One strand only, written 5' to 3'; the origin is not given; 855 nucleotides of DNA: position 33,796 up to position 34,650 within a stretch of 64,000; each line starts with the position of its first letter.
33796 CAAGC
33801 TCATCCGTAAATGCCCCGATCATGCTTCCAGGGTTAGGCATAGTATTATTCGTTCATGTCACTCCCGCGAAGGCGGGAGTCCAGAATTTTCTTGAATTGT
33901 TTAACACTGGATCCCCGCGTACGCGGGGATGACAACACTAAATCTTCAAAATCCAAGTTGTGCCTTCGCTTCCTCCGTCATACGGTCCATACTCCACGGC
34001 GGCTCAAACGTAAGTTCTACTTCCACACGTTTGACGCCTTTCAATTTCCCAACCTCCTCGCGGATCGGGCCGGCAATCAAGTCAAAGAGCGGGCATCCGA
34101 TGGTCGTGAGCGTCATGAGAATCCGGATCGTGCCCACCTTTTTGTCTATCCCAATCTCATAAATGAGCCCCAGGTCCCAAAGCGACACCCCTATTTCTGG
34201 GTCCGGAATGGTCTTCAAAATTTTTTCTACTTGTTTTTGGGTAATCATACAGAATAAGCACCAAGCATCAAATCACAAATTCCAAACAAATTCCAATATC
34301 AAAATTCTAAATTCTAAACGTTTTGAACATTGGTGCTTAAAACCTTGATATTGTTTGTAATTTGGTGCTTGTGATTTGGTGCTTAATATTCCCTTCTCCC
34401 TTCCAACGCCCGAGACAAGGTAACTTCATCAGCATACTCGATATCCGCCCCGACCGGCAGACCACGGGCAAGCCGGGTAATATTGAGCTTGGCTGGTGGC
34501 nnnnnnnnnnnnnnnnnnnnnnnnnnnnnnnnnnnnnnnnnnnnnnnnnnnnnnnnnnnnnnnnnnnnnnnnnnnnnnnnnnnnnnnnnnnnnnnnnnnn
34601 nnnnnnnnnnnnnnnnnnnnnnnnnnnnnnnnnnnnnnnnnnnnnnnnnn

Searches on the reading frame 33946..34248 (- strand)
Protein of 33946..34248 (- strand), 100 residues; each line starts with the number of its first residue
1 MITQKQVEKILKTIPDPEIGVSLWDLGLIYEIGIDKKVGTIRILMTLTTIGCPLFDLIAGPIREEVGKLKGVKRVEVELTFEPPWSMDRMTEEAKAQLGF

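Call 71: search_protein_families(library=pfam, proteins=[window:33946-34248:-])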
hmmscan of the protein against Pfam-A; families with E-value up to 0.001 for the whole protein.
window:33946-34248:- (100 aa): 1 family
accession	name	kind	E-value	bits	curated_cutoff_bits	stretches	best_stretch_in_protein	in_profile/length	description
PF01883.24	FeS_assembly_P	-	1.8e-19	70.2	23.5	1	5-77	2-71/73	Iron-sulfur cluster assembly protein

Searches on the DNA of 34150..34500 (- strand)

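Call 76: build_rna_model(alignment_id=A3)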
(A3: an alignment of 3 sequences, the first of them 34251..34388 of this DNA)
Model R1 built from alignment A3 (3 sequences, 150 columns); structure: RNAalifold consensus.
model positions 142; base pairs 45; branch points 0; effective number of sequences 1.25; information 0.59 bits per position. Calibrated on 0.2 Mb of random sequence (short: E-values are rough).
structure used (alignment columns):
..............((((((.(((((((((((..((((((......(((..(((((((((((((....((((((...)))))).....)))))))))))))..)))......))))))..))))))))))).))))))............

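Call 78: search_rna_families(source=window, start=34150, end=34500, threshold=evalue, max_evalue=1)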
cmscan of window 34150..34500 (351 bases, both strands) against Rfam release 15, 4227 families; matches with E-value up to 1: 2.
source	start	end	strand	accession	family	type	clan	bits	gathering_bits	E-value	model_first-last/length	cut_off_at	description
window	34262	34384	+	RF03839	MIR2599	Gene; miRNA;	-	25.1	120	0.011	1-132/132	no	MIR2599 microRNA precursor family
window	34264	34383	-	RF04128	MIR8562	Gene; miRNA;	-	17.9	211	0.44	66-177/242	no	MIR8562 microRNA precursor family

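Call 79: search_with_rna_model(model_id=R1, sources=[window, L001, L002, L003, L004, L005, L006, L007, L008, L009, L010, L011, L012, L013, L014, L015, L016, L017, L018, L019, L020, L021, L022, L023, L024, L025, L026, L027, L028, L029, L030, L031, L032, L038, L039, L040, L041, L042, L043, L044, L045, L046, L047, L048, L049, L050, L051, L052, L053, L054, L055, L056, L057, L058, L059, L060, L061, L062, L063, L064, L065, L066, L067, L068, L069, L070, L071, L072, L073, L074, L075, L076, L077, L078, L079, L080, L081, L082, L083, L084, L085, L086, L087, L088, L089, L090, L091, L092, L093, L094, L095, L096, L097, L098, L099, L100, L101, L102, L103, L104], max_evalue=1)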
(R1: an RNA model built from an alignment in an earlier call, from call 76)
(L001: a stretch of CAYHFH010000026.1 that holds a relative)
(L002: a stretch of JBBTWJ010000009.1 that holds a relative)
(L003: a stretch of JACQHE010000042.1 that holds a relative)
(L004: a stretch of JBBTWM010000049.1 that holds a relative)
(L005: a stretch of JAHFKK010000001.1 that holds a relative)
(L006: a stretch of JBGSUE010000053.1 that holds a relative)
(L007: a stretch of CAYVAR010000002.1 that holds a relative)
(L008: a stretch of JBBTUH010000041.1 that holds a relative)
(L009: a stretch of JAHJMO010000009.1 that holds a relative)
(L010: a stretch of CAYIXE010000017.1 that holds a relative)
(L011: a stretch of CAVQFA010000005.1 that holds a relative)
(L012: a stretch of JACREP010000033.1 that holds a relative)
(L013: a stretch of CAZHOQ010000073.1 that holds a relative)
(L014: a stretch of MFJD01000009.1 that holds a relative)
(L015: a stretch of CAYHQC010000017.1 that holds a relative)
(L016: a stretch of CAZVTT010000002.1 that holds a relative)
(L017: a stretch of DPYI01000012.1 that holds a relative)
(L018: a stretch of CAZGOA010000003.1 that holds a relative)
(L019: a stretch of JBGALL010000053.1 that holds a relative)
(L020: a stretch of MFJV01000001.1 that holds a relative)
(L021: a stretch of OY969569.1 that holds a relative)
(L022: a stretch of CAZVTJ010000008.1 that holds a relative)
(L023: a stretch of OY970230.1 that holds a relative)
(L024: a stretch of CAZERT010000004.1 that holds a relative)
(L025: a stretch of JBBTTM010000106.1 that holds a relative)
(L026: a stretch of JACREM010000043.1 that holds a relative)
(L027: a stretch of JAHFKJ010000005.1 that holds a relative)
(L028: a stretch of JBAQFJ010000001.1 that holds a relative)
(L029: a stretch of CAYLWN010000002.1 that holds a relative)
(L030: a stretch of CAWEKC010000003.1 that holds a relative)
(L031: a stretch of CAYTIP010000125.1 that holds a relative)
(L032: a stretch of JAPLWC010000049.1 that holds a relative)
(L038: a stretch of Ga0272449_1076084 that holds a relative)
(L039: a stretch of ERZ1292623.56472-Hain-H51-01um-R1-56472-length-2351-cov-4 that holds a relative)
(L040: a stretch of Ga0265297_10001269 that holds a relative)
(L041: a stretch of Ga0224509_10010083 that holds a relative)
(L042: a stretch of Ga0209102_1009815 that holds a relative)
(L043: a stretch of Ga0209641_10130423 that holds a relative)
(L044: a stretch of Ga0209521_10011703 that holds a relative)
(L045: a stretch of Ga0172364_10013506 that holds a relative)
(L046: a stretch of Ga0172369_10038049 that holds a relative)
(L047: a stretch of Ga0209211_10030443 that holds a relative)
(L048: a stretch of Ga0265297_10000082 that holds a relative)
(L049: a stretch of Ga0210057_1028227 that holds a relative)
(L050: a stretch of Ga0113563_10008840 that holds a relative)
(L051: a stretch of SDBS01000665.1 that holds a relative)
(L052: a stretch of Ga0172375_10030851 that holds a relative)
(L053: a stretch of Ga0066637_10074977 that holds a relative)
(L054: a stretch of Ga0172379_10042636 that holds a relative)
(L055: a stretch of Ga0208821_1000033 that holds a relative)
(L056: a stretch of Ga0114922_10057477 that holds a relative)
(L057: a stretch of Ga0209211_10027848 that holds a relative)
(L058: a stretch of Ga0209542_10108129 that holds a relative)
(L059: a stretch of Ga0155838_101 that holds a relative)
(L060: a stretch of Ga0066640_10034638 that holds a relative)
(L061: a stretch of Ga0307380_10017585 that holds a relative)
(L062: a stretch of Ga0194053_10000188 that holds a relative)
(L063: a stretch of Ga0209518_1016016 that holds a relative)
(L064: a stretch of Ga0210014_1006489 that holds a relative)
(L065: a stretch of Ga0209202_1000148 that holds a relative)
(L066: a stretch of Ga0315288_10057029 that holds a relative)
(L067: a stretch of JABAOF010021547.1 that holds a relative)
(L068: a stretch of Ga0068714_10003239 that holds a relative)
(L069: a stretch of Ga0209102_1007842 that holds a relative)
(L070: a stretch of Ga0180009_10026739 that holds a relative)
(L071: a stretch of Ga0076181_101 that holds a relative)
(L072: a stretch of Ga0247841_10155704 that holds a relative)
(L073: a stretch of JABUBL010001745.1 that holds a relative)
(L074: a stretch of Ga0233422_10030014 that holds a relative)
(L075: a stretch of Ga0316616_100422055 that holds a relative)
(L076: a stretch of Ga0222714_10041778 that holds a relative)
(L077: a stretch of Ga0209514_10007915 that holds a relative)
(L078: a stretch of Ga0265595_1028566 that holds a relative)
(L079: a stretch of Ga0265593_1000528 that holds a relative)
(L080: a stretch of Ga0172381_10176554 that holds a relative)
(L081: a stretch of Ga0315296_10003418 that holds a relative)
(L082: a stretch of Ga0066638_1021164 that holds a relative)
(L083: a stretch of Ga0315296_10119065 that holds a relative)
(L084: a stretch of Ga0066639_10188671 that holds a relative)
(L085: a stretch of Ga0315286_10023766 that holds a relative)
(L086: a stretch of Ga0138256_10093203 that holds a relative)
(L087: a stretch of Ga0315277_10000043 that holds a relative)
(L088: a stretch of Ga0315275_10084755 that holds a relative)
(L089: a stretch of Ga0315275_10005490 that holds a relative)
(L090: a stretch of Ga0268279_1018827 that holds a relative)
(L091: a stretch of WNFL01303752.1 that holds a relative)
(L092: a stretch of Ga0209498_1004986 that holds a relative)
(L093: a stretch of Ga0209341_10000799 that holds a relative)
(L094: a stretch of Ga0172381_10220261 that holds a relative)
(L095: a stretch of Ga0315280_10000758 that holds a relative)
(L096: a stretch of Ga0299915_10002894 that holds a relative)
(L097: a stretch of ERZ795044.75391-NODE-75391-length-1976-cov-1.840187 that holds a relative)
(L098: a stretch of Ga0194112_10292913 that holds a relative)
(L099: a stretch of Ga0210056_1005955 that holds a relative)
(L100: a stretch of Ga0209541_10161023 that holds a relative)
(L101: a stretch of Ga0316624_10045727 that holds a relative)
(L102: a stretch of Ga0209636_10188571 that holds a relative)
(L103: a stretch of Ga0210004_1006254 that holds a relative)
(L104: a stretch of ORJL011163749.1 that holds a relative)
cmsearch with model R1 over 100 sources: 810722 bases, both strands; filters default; matches with E-value up to 1: 36.
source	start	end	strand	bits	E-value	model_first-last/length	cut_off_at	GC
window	34251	34392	-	158.5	2e-30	1-142/142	no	0.3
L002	13139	13280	-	141.4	9.8e-27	1-142/142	no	0.27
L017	9746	9873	-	111.8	2.1e-20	1-142/142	no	0.24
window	34248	34389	+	63.1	6e-10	1-142/142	no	0.3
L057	217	359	-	62.8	7e-10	1-142/142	no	0.29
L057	214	356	+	54.6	4.1e-08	1-142/142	no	0.28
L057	2870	2995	+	47.3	1.5e-06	1-142/142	no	0.28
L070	2327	2493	+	47.2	1.6e-06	1-142/142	no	0.38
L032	9917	10001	-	44.9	5e-06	1-142/142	no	0.28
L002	13143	13277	+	44.3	6.5e-06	1-142/142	no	0.27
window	15005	15153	+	41.6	2.5e-05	1-142/142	no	0.3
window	15008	15156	-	40.6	4.2e-05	1-142/142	no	0.29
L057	2873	2984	-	35.7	0.00046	1-142/142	no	0.29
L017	9750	9877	+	34.5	0.00084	1-142/142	no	0.23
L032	9921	10005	+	33.1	0.0016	1-142/142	no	0.27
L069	899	981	-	31.1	0.0046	1-142/142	no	0.22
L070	2330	2489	-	30.4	0.0063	1-142/142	no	0.39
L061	4402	4529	-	30.3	0.0066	1-142/142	no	0.33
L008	2175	2278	-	29.4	0.01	1-142/142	no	0.3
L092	5113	5257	+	27.4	0.029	1-142/142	no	0.26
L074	360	474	+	26.5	0.043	1-142/142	no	0.23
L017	10706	10793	+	25.3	0.08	17-122/142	no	0.27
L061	4406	4533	+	23.8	0.16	1-142/142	no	0.35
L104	292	437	-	23.2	0.23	1-142/142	no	0.37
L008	2179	2280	+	22.8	0.26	1-142/142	no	0.31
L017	13560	13640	-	22.6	0.29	16-123/142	no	0.31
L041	1678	1797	-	22.3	0.34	1-142/142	no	0.28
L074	362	464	-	22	0.41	1-142/142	no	0.24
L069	896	978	+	21.9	0.42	1-142/142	no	0.2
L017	12079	12213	+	21.6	0.48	1-142/142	no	0.28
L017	12089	12203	-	21.4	0.54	1-142/142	no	0.27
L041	1684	1799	+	21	0.66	1-142/142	no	0.27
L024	10663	10790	-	20.9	0.69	1-142/142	no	0.23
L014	9905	10005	-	20.9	0.7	1-142/142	no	0.26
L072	562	691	+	20.8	0.74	1-142/142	no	0.28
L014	9902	9995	+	20.5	0.83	1-142/142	no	0.24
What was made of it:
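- Checked: A covariance model built only from copy 2 and its two homologues in other genomes finds copy 1 at 41.6 bits, with a rough E-value of 2.5e-5 (call 79).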
